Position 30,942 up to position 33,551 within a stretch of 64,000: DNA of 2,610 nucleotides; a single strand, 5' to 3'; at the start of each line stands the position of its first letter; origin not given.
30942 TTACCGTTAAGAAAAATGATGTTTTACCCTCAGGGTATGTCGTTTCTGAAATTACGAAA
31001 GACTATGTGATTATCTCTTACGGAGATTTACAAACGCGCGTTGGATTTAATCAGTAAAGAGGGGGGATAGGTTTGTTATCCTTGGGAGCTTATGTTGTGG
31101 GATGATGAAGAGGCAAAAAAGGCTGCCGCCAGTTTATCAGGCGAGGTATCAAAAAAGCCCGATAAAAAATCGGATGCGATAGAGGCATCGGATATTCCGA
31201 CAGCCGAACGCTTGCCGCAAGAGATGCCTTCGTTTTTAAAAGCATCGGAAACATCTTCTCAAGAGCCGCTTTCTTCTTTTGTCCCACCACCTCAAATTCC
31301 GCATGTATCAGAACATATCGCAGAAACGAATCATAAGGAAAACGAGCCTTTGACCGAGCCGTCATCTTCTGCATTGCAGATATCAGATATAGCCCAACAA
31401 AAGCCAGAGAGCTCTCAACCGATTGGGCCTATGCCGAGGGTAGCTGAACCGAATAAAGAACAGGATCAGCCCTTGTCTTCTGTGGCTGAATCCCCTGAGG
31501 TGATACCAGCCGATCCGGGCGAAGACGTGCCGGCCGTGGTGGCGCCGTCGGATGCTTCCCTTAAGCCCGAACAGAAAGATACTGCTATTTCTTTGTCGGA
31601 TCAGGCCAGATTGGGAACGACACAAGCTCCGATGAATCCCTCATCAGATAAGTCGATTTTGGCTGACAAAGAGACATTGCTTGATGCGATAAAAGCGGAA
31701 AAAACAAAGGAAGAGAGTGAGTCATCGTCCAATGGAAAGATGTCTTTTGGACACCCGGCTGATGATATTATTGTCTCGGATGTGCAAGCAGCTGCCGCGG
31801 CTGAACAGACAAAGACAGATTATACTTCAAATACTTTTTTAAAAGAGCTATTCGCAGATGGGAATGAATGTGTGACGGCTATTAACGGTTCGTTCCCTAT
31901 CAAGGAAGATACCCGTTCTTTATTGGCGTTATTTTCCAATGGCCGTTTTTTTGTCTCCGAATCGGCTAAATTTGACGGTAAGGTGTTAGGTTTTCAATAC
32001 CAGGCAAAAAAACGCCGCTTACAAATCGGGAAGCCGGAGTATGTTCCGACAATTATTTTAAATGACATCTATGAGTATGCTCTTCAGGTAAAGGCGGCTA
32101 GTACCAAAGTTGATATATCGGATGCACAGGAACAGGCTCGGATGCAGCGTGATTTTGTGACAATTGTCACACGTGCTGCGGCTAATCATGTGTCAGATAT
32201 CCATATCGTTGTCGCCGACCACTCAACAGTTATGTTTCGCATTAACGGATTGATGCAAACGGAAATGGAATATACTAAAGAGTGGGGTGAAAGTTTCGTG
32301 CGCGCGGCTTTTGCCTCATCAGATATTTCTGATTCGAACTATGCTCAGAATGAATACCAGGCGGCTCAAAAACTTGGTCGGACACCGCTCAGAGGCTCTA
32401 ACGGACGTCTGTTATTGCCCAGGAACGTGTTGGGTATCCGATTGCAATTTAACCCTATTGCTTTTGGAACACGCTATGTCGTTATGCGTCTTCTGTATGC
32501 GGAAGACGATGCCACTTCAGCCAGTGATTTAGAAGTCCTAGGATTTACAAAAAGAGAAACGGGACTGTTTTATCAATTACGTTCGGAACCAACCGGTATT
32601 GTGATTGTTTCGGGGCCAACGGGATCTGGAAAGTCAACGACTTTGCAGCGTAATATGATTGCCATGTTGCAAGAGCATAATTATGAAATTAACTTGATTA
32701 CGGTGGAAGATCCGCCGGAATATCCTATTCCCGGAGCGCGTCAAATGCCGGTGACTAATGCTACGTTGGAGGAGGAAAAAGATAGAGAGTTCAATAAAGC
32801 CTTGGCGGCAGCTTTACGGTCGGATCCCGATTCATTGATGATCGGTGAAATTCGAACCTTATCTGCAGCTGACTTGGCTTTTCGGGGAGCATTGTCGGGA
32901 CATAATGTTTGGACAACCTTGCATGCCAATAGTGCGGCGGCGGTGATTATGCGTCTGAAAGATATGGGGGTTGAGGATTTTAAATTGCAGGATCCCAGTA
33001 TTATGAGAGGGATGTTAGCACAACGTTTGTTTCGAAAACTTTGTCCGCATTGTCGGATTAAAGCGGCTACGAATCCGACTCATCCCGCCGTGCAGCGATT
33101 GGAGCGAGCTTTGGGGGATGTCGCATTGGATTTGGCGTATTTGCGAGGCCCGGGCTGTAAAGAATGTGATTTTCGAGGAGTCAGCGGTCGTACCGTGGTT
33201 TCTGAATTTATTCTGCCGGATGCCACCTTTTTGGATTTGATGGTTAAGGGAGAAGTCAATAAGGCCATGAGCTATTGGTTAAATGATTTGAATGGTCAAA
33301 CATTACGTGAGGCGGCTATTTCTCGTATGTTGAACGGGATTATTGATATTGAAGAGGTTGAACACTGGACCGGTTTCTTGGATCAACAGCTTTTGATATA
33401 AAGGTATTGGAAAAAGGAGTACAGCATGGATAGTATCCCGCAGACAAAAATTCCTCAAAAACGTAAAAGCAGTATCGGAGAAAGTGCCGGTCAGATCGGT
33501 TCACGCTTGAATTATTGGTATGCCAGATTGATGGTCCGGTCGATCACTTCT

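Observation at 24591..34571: Chromosomal type IVb-pilus-like / secretin-ATPase machine (PilL-N-O-P-Q-R-like order) without a prepilin or peptidase, next to an orphan VirB2/TrbC-type pilin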

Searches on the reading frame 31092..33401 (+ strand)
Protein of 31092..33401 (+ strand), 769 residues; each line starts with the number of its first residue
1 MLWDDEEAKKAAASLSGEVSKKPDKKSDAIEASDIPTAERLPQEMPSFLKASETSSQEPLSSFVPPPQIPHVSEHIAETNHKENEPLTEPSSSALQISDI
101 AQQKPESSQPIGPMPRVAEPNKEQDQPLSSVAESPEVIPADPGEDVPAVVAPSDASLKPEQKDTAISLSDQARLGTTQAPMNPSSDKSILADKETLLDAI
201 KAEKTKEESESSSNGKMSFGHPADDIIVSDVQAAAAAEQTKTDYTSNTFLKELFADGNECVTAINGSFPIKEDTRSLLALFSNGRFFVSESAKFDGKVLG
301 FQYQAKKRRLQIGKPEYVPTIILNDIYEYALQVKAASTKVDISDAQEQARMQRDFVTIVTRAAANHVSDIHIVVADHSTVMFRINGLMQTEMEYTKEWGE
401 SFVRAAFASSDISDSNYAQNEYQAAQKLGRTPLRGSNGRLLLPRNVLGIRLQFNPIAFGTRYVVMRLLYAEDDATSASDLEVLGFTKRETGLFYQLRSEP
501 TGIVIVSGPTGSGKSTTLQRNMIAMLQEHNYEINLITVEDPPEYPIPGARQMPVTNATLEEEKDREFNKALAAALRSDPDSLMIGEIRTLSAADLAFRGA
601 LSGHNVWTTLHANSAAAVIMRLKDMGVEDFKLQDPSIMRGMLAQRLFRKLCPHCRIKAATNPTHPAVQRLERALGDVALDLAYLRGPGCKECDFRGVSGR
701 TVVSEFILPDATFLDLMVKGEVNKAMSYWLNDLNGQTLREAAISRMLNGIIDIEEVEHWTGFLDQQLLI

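Call 3: search_protein_families(library=pfam, proteins=[window:31092-33401:+], max_evalue=0.01)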
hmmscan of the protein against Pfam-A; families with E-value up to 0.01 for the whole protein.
window:31092-33401:+ (769 aa): 5 families
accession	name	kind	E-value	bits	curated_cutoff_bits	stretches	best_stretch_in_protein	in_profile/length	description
PF00437.27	T2SSE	-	5.7e-70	236.3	24.9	1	345-757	2-369/370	Type II/IV secretion system protein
PF25199.1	nSTAND_NTPase5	-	0.00017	21.9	34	1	496-539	36-79/145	Novel STAND NTPase 5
PF13555.12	AAA_29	-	0.0029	17.8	27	0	496-526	17-47/61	P-loop containing region of AAA domain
PF13191.12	AAA_16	-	0.0037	18.2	32.6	0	492-522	15-45/167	AAA ATPase domain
PF13401.12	AAA_22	-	0.0044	17.8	27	0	501-548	5-33/130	AAA domain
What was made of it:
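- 31092..33401 (+): PilQ assembly ATPase (GspE/PilB family; roughly 340-aa disordered N-terminal extension; Walker A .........; tetracysteine CPHC...CKEC). PF00437, 5.7e-70 (call 3).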

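Call 4: search_protein_families(library=ncbifam, proteins=[window:31092-33401:+], max_evalue=0.01)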
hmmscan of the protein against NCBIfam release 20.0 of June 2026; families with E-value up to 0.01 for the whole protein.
window:31092-33401:+ (769 aa): 17 families
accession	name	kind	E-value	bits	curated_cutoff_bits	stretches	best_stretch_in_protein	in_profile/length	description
TIGR02533.1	type_II_gspE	equivalog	1e-72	245.4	630.25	1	332-758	90-484/486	type II secretion system ATPase GspE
TIGR02538.1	type_IV_pilB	equivalog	5.5e-63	213.5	675.65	1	189-760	24-562/564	type IV-A pilus assembly ATPase PilB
NF007755.0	PRK10436.1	equivalog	5e-56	190.3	617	1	344-763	77-462/465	type II secretion system protein GspE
NF053534.1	T4PilAsmATPsTfpB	equivalog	5.6e-56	190.1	850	1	360-756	210-578/584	type IV pilus assembly ATPase TfpB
NF041000.1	ATPase_ComGA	equivalog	4.7e-41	140.6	300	1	358-647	3-265/267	competence type IV pilus ATPase ComGA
TIGR01420.1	pilT_fam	subfamily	1.6e-32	113.1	319.1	1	493-646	114-259/343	PilT/PilU family type 4a pilus ATPase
NF058587.1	archaellum_moto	equivalog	1.8e-17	63.3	550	1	504-623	278-394/527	archaellum flagellar ATPase motor FlaI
TIGR02525.1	plasmid_TraJ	equivalog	3.9e-17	62.3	368.3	1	500-629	148-276/372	plasmid transfer ATPase TraJ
TIGR02788.1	VirB11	equivalog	1.7e-13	50.3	249.95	1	504-627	147-267/308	P-type DNA transfer ATPase VirB11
TIGR02524.1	dot_icm_DotB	equivalog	6.3e-13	48.7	463.3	1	501-622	134-256/358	Dot/Icm type IV secretion system ATPase DotB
TIGR03819.1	heli_sec_ATPase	hypoth_equivalog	4.2e-12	45.9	373.15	1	503-626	180-301/340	TadA family conjugal transfer-associated ATPase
TIGR02782.1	TrbB_P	equivalog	1.6e-10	40.7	304.55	1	504-625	139-255/303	P-type conjugative transfer ATPase TrbB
NF053672.1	bindosome_BasE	exception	3.2e-10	39.4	1000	1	504-633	273-399/512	bindosome assembly system ATPase subunit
NF010407.0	PRK13833.1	subfamily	8.9e-09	35.2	499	1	504-628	147-265/323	conjugal transfer protein TrbB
NF010469.0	PRK13894.1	subfamily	3.2e-08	33.3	508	1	504-625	152-267/320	conjugal transfer ATPase TrbB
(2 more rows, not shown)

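Call 9: find_homologous_proteins(query=window:31092-33401:+)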
Query window:31092-33401:+ (769 aa): 1982 proteins with E <= 0.001 among 8000 candidates; the best 120 are listed.
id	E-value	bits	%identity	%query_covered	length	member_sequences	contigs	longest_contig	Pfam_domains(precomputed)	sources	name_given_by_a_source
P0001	0.0e+0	1701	99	100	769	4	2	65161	PF00437.27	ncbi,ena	-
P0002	2.0e-291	987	79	70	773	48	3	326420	PF00437.27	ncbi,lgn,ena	-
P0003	4.7e-291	986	79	71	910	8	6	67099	PF00437.27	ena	-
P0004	1.3e-290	984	80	69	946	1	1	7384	PF00437.27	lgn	-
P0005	1.4e-290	984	68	84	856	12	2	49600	PF00437.27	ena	-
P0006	2.8e-290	983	78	68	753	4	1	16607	PF00437.27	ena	-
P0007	2.1e-289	980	70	81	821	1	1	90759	PF00437.27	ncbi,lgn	-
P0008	6.6e-289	979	67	85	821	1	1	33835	PF00437.27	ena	-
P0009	5.6e-288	975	81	68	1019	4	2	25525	PF00437.27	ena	-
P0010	9.9e-288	975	80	68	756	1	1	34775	PF00437.27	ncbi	-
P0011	2.2e-287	974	61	98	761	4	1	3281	PF00437.27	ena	-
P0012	1.3e-286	971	66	86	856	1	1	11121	PF00437.27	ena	-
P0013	2.7e-286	970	79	69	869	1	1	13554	PF00437.27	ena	-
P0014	1.0e-285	968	79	68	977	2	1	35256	PF00437.27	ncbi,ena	-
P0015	1.8e-285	967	78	70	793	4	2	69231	PF00437.27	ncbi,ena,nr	ncbi:MAG: Flp pilus assembly complex ATPase component TadA [Alphaproteobacteria bacterium]|nr:Flp pi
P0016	4.0e-285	966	62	93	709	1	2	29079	PF00437.27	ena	-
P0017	8.6e-285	965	69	81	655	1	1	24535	PF00437.27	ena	-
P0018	3.4e-284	963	62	93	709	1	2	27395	PF00437.27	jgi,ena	-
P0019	4.0e-284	963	79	70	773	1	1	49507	PF00437.27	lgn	-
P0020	1.3e-283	961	75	73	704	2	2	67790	PF00437.27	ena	-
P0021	2.2e-283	960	66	85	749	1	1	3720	PF00437.27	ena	-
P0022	1.0e-280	951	71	75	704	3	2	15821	PF00437.27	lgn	-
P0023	7.3e-280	949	61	94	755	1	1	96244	PF00437.27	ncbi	-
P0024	1.0e-278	945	78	69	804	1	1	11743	PF00437.27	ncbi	-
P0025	1.3e-278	945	76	72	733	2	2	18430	PF00437.27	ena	-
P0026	1.8e-278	944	62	92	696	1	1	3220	PF00437.27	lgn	-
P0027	3.2e-278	943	78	68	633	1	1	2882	PF00437.27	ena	-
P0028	7.4e-278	942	79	69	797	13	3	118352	PF00437.27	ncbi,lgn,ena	-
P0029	1.7e-277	941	78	68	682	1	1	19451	PF00437.27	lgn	-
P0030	6.5e-277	939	76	70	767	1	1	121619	PF00437.27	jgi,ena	-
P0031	2.2e-275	934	77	69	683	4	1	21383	PF00437.27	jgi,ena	-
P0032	1.0e-274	932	77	69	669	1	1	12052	PF00437.27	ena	-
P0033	1.1e-274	932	77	69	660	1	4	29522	PF00437.27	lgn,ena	-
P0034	1.5e-274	931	77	69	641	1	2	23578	PF00437.27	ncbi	-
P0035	1.7e-274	931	77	68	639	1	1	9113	PF00437.27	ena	-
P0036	2.6e-274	930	78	68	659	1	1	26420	PF00437.27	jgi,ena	-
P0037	2.9e-274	930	76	70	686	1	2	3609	PF00437.27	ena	-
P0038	3.2e-274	930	72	76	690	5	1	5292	PF00437.27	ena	-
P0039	1.5e-273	928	75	70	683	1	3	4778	PF00437.27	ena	-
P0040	2.5e-273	927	77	69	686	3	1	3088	PF00437.27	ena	-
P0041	4.6e-273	926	77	68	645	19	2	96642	PF00437.27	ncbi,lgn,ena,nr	ncbi:MAG: Flp pilus assembly complex ATPase component TadA [Alphaproteobacteria bacterium]|nr:Flp pi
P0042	3.4e-272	923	67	80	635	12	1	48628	PF00437.27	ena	-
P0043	7.0e-272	922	64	85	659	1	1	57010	PF00437.27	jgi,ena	-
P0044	8.1e-272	922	77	68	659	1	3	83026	PF00437.27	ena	-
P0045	1.0e-271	922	76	68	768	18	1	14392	PF00437.27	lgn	-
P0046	3.5e-271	920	76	69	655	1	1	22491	PF00437.27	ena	-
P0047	4.6e-271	920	75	68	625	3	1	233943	PF00437.27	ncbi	-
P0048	8.8e-271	919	75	69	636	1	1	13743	PF00437.27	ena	-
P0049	1.6e-270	918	76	68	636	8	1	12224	PF00437.27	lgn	-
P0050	1.9e-270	918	72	73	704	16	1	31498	PF00437.27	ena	-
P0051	2.1e-270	917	76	69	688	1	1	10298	PF00437.27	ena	-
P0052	2.4e-270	917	75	69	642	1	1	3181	PF00437.27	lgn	-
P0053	2.9e-270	917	66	83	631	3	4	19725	PF00437.27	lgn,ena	-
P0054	7.9e-270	915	77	68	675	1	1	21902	PF00437.27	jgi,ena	-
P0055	1.0e-269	915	75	68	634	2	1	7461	PF00437.27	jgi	-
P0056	2.0e-269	914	75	70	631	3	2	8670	PF00437.27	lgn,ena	-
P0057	2.9e-269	914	76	68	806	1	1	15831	PF00437.27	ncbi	-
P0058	9.3e-269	912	64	84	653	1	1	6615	PF00437.27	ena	-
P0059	1.1e-268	912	75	69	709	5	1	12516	PF00437.27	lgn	-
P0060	1.2e-268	912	78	67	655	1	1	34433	PF00437.27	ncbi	-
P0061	2.5e-268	911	76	68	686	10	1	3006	PF00437.27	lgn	-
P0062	3.6e-268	910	75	68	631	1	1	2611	PF00437.27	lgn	-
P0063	4.6e-268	910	74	69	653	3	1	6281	PF00437.27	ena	-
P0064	4.8e-268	910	75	69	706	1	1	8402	PF00437.27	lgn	-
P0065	5.1e-268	910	75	69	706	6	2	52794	PF00437.27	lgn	-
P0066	6.1e-268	909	63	85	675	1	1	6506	PF00437.27,PF04886.17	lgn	-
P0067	6.5e-268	909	75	69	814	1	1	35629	PF00437.27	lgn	-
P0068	7.2e-268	909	75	69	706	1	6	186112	PF00437.27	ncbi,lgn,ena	-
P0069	7.7e-268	909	75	69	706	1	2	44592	PF00437.27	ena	-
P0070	8.1e-268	909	75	69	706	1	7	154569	PF00437.27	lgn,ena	-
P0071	8.8e-268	909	75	69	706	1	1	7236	PF00437.27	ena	-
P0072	9.8e-268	909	75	69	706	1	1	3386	PF00437.27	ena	-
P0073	1.1e-267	908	75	69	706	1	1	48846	PF00437.27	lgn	-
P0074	1.3e-267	908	73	70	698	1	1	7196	PF00437.27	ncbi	-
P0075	1.5e-267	908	75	69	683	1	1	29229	PF00437.27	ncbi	-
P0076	2.6e-267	907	74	70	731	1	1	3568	PF00437.27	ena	-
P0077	3.3e-267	907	74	70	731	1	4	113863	PF00437.27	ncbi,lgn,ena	-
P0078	3.9e-267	907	74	68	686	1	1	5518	PF00437.27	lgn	-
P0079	4.7e-267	906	65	82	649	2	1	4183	PF00437.27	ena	-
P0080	4.9e-267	906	75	69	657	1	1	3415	PF00437.27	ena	-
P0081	5.8e-267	906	70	76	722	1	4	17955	PF00437.27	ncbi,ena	-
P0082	8.7e-267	905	74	70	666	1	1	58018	PF00437.27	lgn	-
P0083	1.0e-266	905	74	69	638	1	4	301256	PF00437.27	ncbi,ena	-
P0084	1.3e-266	905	75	68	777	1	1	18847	PF00437.27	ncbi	-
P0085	2.1e-266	904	75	69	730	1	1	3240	PF00437.27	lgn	-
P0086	2.3e-266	904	75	68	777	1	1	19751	PF00437.27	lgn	-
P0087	2.3e-266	904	75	68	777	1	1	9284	PF00437.27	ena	-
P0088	2.5e-266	904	75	68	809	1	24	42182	PF00437.27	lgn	-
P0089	2.6e-266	904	75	68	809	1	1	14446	PF00437.27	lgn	-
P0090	4.0e-266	903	73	69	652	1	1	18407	PF00437.27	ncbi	ncbi:MAG: GspE/PulE family protein [Alphaproteobacteria bacterium]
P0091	4.2e-266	903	74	69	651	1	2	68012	PF00437.27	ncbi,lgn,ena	-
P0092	6.5e-266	903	73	68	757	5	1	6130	PF00437.27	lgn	-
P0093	7.3e-266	902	75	68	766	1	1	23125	PF00437.27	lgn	-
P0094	8.1e-266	902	73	69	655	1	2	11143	PF00437.27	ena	-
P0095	1.1e-265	902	64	82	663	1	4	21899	PF00437.27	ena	-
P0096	1.1e-265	902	73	71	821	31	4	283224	PF00437.27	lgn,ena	-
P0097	1.2e-265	902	59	94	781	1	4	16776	PF00437.27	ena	-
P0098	1.3e-265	902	73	69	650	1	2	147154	PF00437.27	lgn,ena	-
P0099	1.3e-265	902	73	69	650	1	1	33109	PF00437.27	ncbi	-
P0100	1.5e-265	901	74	68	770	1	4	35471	PF00437.27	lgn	-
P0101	1.7e-265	901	74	68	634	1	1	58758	PF00437.27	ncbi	-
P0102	2.2e-265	901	75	68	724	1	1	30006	PF00437.27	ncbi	-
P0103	2.3e-265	901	75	68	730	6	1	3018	PF00437.27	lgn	-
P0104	2.4e-265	901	75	68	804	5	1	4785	PF00437.27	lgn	-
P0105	2.5e-265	901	73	69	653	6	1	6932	PF00437.27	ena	-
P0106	2.9e-265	900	72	71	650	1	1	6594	PF00437.27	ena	-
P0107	3.8e-265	900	62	86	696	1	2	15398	PF00437.27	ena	-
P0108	3.8e-265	900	74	68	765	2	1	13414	PF00437.27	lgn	-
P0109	4.5e-265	900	73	69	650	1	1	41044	PF00437.27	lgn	-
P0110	4.8e-265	900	72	70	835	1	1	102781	PF00437.27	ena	-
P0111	6.3e-265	899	69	76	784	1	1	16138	PF00437.27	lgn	-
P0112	7.7e-265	899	69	76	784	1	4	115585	PF00437.27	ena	-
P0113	7.9e-265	899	73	70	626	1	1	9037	PF00437.27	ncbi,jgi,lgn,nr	ncbi:MAG: Flp pilus assembly complex ATPase component TadA [Lactobacillales bacterium]|jgi:type II s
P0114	1.0e-264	899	73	70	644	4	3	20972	PF00437.27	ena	-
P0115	1.4e-264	898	75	68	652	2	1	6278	PF00437.27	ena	-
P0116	1.4e-264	898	57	99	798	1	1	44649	PF00437.27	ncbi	-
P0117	1.9e-264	898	74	68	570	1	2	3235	PF00437.27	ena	-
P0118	2.5e-264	897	59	94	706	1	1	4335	PF00437.27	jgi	-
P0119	2.8e-264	897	59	94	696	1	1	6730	PF00437.27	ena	-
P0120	7.5e-264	896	69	76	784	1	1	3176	PF00437.27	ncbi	-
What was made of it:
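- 31092..33401 (+): About 2,000 homologues at 75-80% identity in gut Alphaproteobacteria MAGs (call 9).
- Source names such as 'Flp pilus assembly complex ATPase component TadA' and 'GspE/PulE family' (call 9).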

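Call 12: find_encoding_contigs(protein=P0002, flank=10000, max_places=3)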
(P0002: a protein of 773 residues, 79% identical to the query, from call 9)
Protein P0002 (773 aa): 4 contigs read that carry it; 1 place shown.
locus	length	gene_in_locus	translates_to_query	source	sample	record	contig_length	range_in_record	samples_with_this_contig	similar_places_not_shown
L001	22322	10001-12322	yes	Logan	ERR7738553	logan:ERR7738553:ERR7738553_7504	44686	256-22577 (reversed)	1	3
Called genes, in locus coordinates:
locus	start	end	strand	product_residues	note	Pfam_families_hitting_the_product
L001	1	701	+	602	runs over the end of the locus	PF17297:PEPCK_N, PF00821:PEPCK_GTP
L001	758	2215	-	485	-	PF13520:AA_permease_2, PF00324:AA_permease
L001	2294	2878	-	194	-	PF01862:PvlArgDC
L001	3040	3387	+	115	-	-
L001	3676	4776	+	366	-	-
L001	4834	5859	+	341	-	PF10671:TcpQ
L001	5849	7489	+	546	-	PF00263:Secretin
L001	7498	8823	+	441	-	PF06864:PAP_PilO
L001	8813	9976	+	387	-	-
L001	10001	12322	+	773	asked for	PF00437:T2SSE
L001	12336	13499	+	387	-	PF00482:T2SSF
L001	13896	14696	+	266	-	PF18760:ART-PolyVal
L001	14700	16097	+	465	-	-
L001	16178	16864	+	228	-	PF01555:N6_N4_Mtase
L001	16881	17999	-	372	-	PF01546:Peptidase_M20, PF07687:M20_dimer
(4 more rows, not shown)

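Call 13: find_encoding_contigs(protein=P0047, flank=10000, max_places=2)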
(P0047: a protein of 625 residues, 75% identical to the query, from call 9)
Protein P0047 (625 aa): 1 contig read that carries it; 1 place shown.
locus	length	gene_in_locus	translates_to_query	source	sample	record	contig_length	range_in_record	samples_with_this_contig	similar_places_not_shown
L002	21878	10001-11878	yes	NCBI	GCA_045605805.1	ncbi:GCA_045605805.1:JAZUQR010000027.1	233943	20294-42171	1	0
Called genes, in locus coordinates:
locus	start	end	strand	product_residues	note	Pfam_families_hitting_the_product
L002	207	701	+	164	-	-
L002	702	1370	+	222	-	PF00072:Response_reg, PF00486:Trans_reg_C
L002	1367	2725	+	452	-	PF00512:HisKA, PF02518:HATPase_c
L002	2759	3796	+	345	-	-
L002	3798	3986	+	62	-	-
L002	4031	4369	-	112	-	PF04956:TrbC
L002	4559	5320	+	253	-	-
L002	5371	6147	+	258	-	PF10671:TcpQ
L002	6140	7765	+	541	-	PF00263:Secretin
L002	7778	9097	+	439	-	PF06864:PAP_PilO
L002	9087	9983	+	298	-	-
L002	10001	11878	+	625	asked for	PF00437:T2SSE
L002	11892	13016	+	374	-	PF00482:T2SSF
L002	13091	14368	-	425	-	PF03952:Enolase_N, PF00113:Enolase_C, PF13378:MR_MLE_C (faint)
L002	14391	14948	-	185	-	-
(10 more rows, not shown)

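Call 41: find_encoding_contigs(protein=P0001, flank=1000, max_places=4)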
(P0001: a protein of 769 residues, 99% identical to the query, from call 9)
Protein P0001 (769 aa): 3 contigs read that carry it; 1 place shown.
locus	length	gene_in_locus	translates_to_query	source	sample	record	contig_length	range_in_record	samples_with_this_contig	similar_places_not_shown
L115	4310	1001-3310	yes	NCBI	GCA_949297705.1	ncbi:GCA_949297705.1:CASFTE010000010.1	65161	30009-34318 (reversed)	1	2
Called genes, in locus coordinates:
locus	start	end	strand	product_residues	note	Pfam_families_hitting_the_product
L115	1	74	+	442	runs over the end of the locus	PF06864:PAP_PilO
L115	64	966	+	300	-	-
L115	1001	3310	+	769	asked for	PF00437:T2SSE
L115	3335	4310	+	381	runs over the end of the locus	PF00482:T2SSF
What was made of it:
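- Checked: The PilP-position gene most likely starts at 30155 (300 aa, as called on the 99%-identical contig, call 41).
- The window is nearly the whole contig (call 41), and the other contigs could not be reached.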
